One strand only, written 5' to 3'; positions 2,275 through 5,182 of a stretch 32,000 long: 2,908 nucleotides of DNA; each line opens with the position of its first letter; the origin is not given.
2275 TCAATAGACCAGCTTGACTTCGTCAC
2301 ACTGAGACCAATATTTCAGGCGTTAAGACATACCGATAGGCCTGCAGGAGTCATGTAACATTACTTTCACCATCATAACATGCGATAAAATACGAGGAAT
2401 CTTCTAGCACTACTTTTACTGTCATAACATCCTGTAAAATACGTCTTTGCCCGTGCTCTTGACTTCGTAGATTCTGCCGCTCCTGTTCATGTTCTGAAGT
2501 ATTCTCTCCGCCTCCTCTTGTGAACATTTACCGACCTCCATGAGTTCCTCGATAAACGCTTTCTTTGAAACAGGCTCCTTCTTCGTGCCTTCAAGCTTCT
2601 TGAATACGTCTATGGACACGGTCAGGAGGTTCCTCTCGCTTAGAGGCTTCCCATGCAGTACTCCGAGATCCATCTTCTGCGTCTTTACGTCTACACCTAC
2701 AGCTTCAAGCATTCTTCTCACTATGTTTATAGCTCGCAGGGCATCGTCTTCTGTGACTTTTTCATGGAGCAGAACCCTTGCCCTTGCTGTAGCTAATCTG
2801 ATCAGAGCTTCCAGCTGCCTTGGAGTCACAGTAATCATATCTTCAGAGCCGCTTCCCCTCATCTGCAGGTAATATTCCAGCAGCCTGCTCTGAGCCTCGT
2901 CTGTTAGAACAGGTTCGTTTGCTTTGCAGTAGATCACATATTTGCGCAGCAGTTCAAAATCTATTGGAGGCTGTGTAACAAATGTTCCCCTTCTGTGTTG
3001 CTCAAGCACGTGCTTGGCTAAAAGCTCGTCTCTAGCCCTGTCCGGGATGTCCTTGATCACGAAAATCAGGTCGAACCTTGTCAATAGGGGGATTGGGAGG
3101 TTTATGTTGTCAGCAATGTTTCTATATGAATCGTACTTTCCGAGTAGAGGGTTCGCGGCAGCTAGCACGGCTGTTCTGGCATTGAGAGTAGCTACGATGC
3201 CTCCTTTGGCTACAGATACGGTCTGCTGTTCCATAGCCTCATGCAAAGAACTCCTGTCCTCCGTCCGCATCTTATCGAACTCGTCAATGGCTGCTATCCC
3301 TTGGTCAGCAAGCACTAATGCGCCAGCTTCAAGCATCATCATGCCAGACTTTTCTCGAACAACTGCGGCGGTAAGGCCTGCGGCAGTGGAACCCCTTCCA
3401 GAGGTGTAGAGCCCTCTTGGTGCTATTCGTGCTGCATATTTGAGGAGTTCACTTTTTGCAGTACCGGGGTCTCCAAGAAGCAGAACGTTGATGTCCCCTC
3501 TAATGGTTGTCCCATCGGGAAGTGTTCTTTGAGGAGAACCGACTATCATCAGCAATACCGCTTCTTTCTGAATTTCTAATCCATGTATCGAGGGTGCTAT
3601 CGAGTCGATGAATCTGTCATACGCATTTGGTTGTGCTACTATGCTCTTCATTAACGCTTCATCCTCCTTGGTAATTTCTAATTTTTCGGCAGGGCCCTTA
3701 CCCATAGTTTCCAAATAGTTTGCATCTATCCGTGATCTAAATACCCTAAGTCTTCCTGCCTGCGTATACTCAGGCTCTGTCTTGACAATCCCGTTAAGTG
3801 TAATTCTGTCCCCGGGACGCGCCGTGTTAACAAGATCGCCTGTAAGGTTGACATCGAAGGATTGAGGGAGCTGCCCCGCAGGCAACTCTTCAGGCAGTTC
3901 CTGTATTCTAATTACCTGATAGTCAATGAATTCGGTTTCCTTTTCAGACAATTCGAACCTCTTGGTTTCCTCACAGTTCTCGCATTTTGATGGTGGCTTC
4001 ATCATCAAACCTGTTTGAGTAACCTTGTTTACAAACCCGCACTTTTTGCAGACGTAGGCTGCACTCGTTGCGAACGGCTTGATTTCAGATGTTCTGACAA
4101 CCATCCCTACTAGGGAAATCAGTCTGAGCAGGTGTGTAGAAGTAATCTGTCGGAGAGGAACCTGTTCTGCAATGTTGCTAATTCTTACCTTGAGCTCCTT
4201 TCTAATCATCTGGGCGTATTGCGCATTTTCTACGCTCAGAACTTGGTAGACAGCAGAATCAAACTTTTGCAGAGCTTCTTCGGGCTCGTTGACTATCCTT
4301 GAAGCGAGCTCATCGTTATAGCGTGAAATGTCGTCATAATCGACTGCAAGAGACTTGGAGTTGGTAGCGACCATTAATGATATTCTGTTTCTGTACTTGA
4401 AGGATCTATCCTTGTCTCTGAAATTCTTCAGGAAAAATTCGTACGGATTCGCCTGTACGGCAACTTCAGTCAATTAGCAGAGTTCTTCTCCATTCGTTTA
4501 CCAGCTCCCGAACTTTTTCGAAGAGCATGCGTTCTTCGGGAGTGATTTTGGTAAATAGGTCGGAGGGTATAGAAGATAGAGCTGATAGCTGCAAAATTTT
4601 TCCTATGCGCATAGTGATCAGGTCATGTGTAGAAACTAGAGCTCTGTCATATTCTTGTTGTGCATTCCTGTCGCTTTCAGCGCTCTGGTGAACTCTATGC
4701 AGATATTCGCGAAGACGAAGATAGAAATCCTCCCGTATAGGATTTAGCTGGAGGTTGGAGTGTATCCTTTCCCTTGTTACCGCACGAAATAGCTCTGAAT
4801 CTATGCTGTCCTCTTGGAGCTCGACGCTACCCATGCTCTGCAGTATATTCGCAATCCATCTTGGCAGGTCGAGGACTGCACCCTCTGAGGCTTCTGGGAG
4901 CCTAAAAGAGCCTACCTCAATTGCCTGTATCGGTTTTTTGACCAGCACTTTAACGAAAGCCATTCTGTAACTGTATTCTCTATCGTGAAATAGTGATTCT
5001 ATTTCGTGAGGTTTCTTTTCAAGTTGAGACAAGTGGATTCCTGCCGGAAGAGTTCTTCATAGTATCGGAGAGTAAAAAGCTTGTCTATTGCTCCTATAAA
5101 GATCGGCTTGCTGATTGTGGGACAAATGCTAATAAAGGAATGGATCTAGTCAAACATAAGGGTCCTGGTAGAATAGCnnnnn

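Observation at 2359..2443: Diverged duplicate of the mcm 3' terminus next to the integrase: mcm 3' end as an integration (att) site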

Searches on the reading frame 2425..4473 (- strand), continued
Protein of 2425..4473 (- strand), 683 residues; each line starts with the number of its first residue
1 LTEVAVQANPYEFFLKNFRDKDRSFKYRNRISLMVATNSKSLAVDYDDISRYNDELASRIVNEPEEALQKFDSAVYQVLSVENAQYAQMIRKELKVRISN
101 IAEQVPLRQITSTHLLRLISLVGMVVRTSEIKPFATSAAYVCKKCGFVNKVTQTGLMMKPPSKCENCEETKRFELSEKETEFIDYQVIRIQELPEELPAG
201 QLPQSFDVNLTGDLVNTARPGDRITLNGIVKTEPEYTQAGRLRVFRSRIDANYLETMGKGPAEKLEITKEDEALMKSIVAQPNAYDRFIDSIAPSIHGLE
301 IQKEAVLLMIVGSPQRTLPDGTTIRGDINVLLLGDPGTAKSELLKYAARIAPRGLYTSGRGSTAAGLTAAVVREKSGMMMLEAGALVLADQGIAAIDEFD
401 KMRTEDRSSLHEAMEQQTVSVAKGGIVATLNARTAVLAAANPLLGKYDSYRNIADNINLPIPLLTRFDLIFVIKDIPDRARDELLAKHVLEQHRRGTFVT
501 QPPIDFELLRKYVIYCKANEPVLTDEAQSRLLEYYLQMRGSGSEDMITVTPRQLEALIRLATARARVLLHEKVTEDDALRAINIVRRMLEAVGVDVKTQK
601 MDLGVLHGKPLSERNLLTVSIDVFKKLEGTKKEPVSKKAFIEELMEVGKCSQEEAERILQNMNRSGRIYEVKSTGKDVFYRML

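Call 42: find_encoding_contigs(protein=window:2425-4473:-, flank=6000, max_places=10)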
Protein window:2425-4473:- (683 aa): 11 contigs read that carry it; 4 places shown.
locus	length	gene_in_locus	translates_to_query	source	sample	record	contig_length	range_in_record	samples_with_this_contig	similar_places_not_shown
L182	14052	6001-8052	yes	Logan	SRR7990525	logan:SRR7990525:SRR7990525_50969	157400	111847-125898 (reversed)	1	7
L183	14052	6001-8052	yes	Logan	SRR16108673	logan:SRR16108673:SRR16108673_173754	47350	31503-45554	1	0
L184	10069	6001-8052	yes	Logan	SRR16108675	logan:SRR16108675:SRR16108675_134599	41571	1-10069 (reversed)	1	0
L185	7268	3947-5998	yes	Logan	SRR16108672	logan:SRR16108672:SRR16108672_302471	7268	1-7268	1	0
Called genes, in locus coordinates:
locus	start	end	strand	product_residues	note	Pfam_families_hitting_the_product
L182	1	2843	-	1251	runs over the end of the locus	PF00082:Peptidase_S8, PF13620:CarboxypepD_reg (faint)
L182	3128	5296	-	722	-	PF02359:CDC48_N, PF02933:CDC48_2, PF05496:RuvB_N, PF13191:AAA_16 (weak), PF00004:AAA, PF17862:AAA_lid_3, PF00004:AAA, PF17862:AAA_lid_3, +22 more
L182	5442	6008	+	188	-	-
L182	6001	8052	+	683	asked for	PF14551:MCM_N, PF17207:MCM_OB, PF00493:MCM, PF01078:Mg_chelatase (faint), PF07728:AAA_5 (weak), PF17855:MCM_lid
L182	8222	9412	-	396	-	-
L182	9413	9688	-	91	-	-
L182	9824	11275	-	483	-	-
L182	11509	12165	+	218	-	-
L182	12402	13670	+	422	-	PF24684:Vgb_lyase (faint), PF28202:SlaA-like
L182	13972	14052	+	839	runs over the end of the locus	PF01555:N6_N4_Mtase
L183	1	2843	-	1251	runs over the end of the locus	PF00082:Peptidase_S8, PF13620:CarboxypepD_reg (faint)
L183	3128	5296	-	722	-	PF02359:CDC48_N, PF02933:CDC48_2, PF05496:RuvB_N, PF13191:AAA_16 (weak), PF00004:AAA, PF17862:AAA_lid_3, PF00004:AAA, PF17862:AAA_lid_3, +22 more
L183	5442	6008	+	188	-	-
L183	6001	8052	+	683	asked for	PF14551:MCM_N, PF17207:MCM_OB, PF00493:MCM, PF01078:Mg_chelatase (faint), PF07728:AAA_5 (weak), PF17855:MCM_lid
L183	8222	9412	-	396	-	-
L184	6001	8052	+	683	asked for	PF14551:MCM_N, PF17207:MCM_OB, PF00493:MCM, PF01078:Mg_chelatase (faint), PF07728:AAA_5 (weak), PF17855:MCM_lid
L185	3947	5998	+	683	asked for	PF14551:MCM_N, PF17207:MCM_OB, PF00493:MCM, PF01078:Mg_chelatase (faint), PF07728:AAA_5 (weak), PF17855:MCM_lid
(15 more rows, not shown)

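Call 46: search_protein_families(library=phrogs, proteins=[L167:225-1673:-, L167:1907-2560:+, L167:2800-4065:+, L167:9832-9969:+], max_evalue=0.01)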
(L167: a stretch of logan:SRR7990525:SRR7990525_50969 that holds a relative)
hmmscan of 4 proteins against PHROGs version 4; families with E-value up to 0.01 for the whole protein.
L167:225-1673:- (483 aa): 0 families

L167:1907-2560:+ (218 aa): 0 families

L167:2800-4065:+ (422 aa): 0 families

L167:9832-9969:+ (46 aa): 0 families

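Call 47: search_protein_families(library=ncbifam, proteins=[L167:225-1673:-, L167:1907-2560:+, L167:2800-4065:+, L167:4370-6886:+, L167:6886-9660:+], max_evalue=0.01)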
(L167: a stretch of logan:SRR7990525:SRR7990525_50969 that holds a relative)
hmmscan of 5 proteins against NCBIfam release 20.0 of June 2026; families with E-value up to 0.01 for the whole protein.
L167:225-1673:- (483 aa): 0 families

L167:1907-2560:+ (218 aa): 0 families

L167:2800-4065:+ (422 aa): 1 family
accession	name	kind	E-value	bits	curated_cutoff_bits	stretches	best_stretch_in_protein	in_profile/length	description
NF033206.1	ScyE_fam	subfamily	1.4e-07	31.4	80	1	54-123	245-322/333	ScyD/ScyE family protein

L167:4370-6886:+ (839 aa): 3 families
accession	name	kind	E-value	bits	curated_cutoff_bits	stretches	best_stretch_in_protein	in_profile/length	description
NF050803.1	DnaMtaseCcrMCaul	equivalog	7.3e-17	61.3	830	2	421-488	182-249/350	adenine-specific DNA-methyltransferase CcrM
NF008572.0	PRK11524.1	equivalog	8.1e-12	44.8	292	1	427-494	197-265/294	adenine-specific DNA-methyltransferase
NF010253.0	PRK13699.1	subfamily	0.0005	19.8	244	0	428-476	147-195/226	DNA methyltransferase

L167:6886-9660:+ (925 aa): 6 families
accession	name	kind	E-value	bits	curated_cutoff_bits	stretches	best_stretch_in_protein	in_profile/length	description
NF046055.1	restr_BPTD_3080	equivalog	0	1105.1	800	1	5-922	2-969/970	BPTD_3080 family restriction endonuclease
NF033179.1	TnsA_like_Actin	subfamily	5.1e-05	22.8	110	1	809-885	38-111/212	TnsA-like heteromeric transposase endonuclease subunit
NF053632.1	heli_RadD_YejH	equivalog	0.00043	18.7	720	1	520-565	298-343/573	DNA repair helicase RadD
NF038001.1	HYExAFE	subfamily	0.0058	16.5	60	0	858-894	41-78/166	HYExAFE family protein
NF012027.0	PRK15483.1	equivalog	0.009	13.9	564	0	529-563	510-544/986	type III restriction-modification system endonuclease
NF046051.1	restrict_EcoAI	equivalog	0.0095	14.4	550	0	526-563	476-513/768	EcoAI/FtnUII family type I restriction enzme subunit R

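Call 54: find_encoding_contigs(protein=P0134, flank=10000, max_places=5)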
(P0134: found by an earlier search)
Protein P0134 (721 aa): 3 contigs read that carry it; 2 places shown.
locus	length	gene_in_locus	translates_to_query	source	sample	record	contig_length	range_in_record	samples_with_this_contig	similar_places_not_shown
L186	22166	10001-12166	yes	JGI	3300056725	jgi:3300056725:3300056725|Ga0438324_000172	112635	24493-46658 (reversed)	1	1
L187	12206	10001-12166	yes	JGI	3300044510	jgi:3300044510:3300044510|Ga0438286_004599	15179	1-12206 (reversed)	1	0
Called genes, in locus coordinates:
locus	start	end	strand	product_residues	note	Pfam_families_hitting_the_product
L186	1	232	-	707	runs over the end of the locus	PF00133:tRNA-synt_1, PF09334:tRNA-synt_1g, PF08264:Anticodon_1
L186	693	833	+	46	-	-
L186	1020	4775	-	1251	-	PF00082:Peptidase_S8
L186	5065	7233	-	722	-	PF02359:CDC48_N, PF02933:CDC48_2, PF05496:RuvB_N, PF13191:AAA_16 (weak), PF00004:AAA, PF17862:AAA_lid_3, PF00004:AAA, PF17862:AAA_lid_3, +19 more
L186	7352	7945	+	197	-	PF05916:Sld5 (faint)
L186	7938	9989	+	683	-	PF14551:MCM_N, PF17207:MCM_OB, PF00493:MCM, PF01078:Mg_chelatase (faint), PF07728:AAA_5 (weak), PF17855:MCM_lid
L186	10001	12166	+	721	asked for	PF04851:ResIII, PF00270:DEAD, PF22527:DEXQc_Suv3 (weak), PF00271:Helicase_C, PF21280:Helicase_dom4_arc, PF12826:HHH_2 (weak), PF14520:HHH_5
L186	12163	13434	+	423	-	PF13537:GATase_7, PF00733:Asn_synthase, PF24167:DUF7411, PF00733:Asn_synthase (weak)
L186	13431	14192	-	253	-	PF09754:PAC2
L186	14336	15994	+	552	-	PF00118:Cpn60_TCP1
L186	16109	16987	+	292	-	PF01242:PTPS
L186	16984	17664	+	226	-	PF00733:Asn_synthase (weak), PF02568:ThiI (weak), PF06508:QueC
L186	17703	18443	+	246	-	PF02649:GCHY-1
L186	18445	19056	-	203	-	PF00753:Lactamase_B, PF12706:Lactamase_B_2 (faint)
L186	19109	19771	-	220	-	PF03853:YjeF_N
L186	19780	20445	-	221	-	PF04474:DUF554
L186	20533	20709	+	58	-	-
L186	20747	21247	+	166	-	-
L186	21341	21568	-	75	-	-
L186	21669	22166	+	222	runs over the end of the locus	PF01902:Diphthami_syn_2_N, PF28410:Diphthami_syn_2_C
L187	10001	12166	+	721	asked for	PF04851:ResIII, PF00270:DEAD, PF22527:DEXQc_Suv3 (weak), PF00271:Helicase_C, PF21280:Helicase_dom4_arc, PF12826:HHH_2 (weak), PF14520:HHH_5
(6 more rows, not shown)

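Call 58: search_protein_families(library=pfam, proteins=[L167:225-1673:-, L167:1907-2560:+, L167:2800-4065:+, L167:4370-6886:+, L167:6886-9660:+, L167:9832-9969:+], max_evalue=0.1)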
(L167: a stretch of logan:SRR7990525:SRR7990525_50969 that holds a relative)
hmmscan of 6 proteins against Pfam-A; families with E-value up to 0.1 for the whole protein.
L167:225-1673:- (483 aa): 1 family
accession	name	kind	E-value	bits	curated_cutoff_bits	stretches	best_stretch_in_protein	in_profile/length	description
PF05817.20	Ribophorin_II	-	0.044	13.9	23.4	0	69-115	109-155/240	Ribophorin II N-terminal domain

L167:1907-2560:+ (218 aa): 1 family
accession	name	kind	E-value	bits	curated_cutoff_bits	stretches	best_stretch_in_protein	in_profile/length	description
PF07757.19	AdoMet_MTase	-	0.093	13.4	27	0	150-171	78-99/115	Predicted AdoMet-dependent methyltransferase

L167:2800-4065:+ (422 aa): 3 families
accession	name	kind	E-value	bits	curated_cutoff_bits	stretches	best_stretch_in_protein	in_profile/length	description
PF24684.1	Vgb_lyase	-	3.1e-07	29.9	50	1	56-160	175-281/290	Virginiamycin B lyase family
PF08450.18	SGL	-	0.0039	17.3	26.3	0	60-87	182-209/246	SMP-30/Gluconolactonase/LRE-like region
PF06739.17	SBBP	-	0.0082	16.5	20.5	0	235-247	15-27/38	Beta-propeller repeat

L167:4370-6886:+ (839 aa): 3 families
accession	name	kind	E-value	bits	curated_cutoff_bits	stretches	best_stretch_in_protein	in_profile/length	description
PF01555.25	N6_N4_Mtase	-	1.9e-32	113.4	26.7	1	150-483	1-220/221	DNA methylase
PF01170.24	UPF0020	-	0.01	16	22.3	0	442-459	26-43/197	RMKL-like, methyltransferase domain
PF13649.12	Methyltransf_25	-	0.03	15.5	27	0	448-486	1-41/97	Methyltransferase domain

L167:6886-9660:+ (925 aa): 3 families
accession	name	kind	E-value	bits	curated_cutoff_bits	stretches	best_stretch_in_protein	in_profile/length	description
PF04851.21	ResIII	-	6.1e-10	39.7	22.5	1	101-275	7-138/164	Type III restriction enzyme, res subunit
PF08722.17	Tn7_TnsA-like_N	-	0.011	16.8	26.5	1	828-881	1-56/85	TnsA-like endonuclease N terminal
PF05367.17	Phage_endo_I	-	0.082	13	29.1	0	838-886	35-79/149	Phage endonuclease I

L167:9832-9969:+ (46 aa): 0 families

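Call 59: search_protein_families(library=padloc, proteins=[L167:225-1673:-, L167:1907-2560:+, L167:2800-4065:+, L167:4370-6886:+, L167:6886-9660:+], max_evalue=0.001)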
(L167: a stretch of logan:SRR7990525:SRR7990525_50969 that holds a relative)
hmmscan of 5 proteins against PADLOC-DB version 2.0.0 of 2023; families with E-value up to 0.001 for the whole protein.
L167:225-1673:- (483 aa): 0 families

L167:1907-2560:+ (218 aa): 0 families

L167:2800-4065:+ (422 aa): 1 family
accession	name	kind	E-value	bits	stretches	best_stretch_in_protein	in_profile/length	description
PDLC04043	PD-T4-6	-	3.1e-05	21.2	0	54-136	353-436/452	-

L167:4370-6886:+ (839 aa): 49 families (the best 25 are shown)
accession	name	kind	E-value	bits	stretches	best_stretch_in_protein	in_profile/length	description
PDLC03632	MTase_III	-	8.5e-145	482.2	2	46-523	75-586/983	Type III methyltransferase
PDLC03354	MTase_II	-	1.2e-44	151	2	125-286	60-211/425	Type II methyltransferase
PDLC03636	MTase_III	-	5.8e-37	125.7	3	204-293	94-185/575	Type III methyltransferase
PDLC03635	MTase_III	-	1.5e-36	124.3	1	119-473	210-559/708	Type III methyltransferase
PDLC03638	MTase_III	-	4.6e-32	109.2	1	203-475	429-666/816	Type III methyltransferase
PDLC03644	MTase_III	-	4.2e-31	106.3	1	115-493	28-400/542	Type III methyltransferase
PDLC03633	MTase_III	-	2.1e-30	104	2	120-282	72-229/616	Type III methyltransferase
PDLC03634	MTase_III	-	5.9e-29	99.4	1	125-459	94-423/621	Type III methyltransferase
PDLC03339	MTase_II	-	1e-26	91.7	2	127-293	5-147/399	Type II methyltransferase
PDLC03641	MTase_III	-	4.2e-24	83.1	1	125-461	104-427/657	Type III methyltransferase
PDLC03371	MTase_II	-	2.6e-23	80.9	2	426-488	192-254/260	Type II methyltransferase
PDLC03300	MTase_II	-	7.2e-23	79.1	2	148-285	29-166/302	Type II methyltransferase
PDLC03216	MTase_II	-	1.7e-18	64.8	2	421-489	190-258/364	Type II methyltransferase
PDLC03738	oMTase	-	2e-17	61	2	420-487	199-266/376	orphan methyltransferase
PDLC03299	MTase_II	-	5.5e-17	60.2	1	427-499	198-271/296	Type II methyltransferase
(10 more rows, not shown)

L167:6886-9660:+ (925 aa): 2 families
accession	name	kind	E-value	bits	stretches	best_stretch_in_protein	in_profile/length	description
PDLC03648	REase_III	-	3.3e-08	30.1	1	522-564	312-354/871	Type III restriction enzyme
PDLC03650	REase_III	-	2.8e-06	24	0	822-887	791-856/898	Type III restriction enzyme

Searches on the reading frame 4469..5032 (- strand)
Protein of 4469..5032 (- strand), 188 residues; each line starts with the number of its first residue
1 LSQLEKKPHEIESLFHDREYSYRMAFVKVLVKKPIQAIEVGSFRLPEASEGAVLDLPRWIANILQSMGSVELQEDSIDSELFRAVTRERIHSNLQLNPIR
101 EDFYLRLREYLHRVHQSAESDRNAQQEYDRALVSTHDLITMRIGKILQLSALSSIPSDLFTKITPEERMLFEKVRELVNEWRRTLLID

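Call 6: search_protein_families(library=pfam, proteins=[window:4469-5032:-], max_evalue=0.01)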
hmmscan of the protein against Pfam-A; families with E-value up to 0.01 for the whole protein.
window:4469-5032:- (188 aa): 1 family
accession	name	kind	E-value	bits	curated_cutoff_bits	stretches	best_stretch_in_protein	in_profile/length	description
PF05916.17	Sld5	-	5e-05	23.9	22.3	1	81-184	6-100/102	GINS complex protein helical bundle domain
